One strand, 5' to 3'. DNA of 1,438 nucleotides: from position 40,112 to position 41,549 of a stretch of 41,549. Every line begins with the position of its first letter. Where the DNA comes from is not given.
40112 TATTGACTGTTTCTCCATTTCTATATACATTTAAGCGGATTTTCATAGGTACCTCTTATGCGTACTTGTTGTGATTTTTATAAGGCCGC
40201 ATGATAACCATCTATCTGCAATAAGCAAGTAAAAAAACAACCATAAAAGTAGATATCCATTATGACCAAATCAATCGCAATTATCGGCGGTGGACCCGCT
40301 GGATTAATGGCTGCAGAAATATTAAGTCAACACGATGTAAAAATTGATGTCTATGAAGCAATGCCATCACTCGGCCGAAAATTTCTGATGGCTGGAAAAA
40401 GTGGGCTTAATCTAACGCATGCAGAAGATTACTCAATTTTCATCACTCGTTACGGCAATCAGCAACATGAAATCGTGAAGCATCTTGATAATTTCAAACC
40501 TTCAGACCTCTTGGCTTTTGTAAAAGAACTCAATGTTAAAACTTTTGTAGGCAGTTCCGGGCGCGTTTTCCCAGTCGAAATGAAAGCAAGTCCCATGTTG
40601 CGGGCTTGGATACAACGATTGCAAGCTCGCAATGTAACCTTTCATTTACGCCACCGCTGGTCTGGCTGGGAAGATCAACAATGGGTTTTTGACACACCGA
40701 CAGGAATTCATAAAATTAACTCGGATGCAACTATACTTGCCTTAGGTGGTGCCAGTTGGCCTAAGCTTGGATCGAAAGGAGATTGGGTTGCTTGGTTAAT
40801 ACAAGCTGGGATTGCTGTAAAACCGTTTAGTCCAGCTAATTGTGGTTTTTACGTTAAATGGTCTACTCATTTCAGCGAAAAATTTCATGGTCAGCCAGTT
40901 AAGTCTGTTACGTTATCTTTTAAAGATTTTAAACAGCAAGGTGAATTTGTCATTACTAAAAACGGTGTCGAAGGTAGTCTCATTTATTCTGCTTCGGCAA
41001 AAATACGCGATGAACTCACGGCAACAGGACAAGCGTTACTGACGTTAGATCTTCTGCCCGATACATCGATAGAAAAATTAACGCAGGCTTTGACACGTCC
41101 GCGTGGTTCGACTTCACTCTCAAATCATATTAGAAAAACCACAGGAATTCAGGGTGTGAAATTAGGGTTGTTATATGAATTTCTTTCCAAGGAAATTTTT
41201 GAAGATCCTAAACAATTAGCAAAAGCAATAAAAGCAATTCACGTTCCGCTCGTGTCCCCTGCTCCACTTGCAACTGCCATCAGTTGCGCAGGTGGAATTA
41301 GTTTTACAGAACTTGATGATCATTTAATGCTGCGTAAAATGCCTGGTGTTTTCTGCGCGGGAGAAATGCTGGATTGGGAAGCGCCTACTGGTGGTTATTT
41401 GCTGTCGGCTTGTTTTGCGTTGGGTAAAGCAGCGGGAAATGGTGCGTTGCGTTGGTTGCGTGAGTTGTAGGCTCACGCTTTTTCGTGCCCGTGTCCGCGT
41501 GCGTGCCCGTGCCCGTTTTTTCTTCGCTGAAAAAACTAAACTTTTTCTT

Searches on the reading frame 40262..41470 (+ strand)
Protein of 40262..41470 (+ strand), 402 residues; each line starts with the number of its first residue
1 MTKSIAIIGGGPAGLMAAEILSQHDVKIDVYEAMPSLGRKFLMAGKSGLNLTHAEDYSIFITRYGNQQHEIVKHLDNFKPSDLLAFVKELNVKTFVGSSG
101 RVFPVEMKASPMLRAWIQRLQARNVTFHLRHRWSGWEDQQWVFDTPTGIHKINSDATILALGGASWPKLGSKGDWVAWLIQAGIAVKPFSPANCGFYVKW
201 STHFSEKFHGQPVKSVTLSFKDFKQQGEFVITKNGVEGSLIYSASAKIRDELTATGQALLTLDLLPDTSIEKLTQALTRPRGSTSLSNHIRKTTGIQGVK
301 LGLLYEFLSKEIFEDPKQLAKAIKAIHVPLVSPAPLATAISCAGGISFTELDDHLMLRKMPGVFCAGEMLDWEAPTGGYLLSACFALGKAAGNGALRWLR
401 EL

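Call 40: search_protein_families(library=pfam, proteins=[window:40262-41470:+], max_evalue=0.00001)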
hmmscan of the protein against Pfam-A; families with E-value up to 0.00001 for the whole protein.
window:40262-41470:+ (402 aa): 4 families
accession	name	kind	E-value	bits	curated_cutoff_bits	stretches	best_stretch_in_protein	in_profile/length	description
PF03486.20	HI0933_like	-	6.4e-71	239.1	50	1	4-393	2-243/244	HI0933-like protein Rossmann domain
PF22780.1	HI0933_like_1st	-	7.1e-27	94.7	27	1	191-341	2-165/165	HI0933-like protein barrel and H2TH domain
PF13450.12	NAD_binding_8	-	5.5e-06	27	21.9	0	7-38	1-32/68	NAD(P)-binding Rossmann-like domain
PF07992.20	Pyr_redox_2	-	6.4e-06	26.2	26.1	0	4-173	2-118/291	Pyridine nucleotide-disulphide oxidoreductase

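Call 69: search_protein_families(library=ncbifam, proteins=[window:40262-41470:+], max_evalue=0.001)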
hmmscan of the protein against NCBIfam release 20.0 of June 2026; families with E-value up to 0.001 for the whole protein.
window:40262-41470:+ (402 aa): 15 families
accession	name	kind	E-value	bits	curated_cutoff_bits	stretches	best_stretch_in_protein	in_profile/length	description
TIGR03862.1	flavo_PP4765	subfamily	2.7e-158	526.7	242.65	1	26-399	2-375/376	TIGR03862 family flavoprotein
TIGR00275.1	TIGR00275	subfamily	1e-90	304.5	183.8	1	5-392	1-400/401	aminoacetone oxidase family FAD-binding enzyme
NF005560.0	PRK07233.1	equivalog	7.9e-07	28.3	252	1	4-38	2-36/435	hypothetical protein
NF041087.1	bile_acid_BaiCD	equivalog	1.8e-06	26.4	825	1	2-50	380-428/642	bile acid Fe-S flavoenzyme BaiCD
NF009409.0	PRK12770.1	subfamily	1.9e-06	27.2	343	1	3-38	19-54/360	putative glutamate synthase subunit beta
TIGR03467.1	HpnE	equivalog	1.8e-05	24.3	283.05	1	5-38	1-34/430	hydroxysqualene dehydroxylase HpnE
TIGR01318.1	gltD_gamma_fam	subfamily_domain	2.1e-05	23.3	482.95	1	3-39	142-178/467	glutamate synthase, small subunit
NF009408.0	PRK12769.1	equivalog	4.8e-05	21.7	1003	1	2-39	327-364/659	formate-dependent uric acid utilization protein AegA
NF009410.0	PRK12771.1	subfamily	0.00013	20.7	516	1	3-38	139-174/566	NAD(P)-binding protein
NF005547.0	PRK07208.1-3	equivalog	0.00015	20.6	380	1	2-39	4-41/465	hypothetical protein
NF010590.0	PRK13984.1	equivalog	0.00018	19.8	946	1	2-38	288-324/611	putative oxidoreductase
NF009451.0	PRK12809.1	equivalog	0.00026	19.4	1154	1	4-39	312-347/639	formate-dependent uric acid utilization protein YgfT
NF033111.2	tet_monoox_X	exception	0.0003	20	750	0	2-33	6-37/378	tetracycline-inactivating monooxygenase Tet(X)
NF045599.1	bili_reduct_long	exception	0.00042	18.7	750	1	2-44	381-423/641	bilirubin reductase, long form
NF041891.1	hdrA_Methbact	equivalog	0.0009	17.6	1300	0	2-56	133-187/762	ferredoxin:CoB-CoM heterodisulfide reductase subunit HdrA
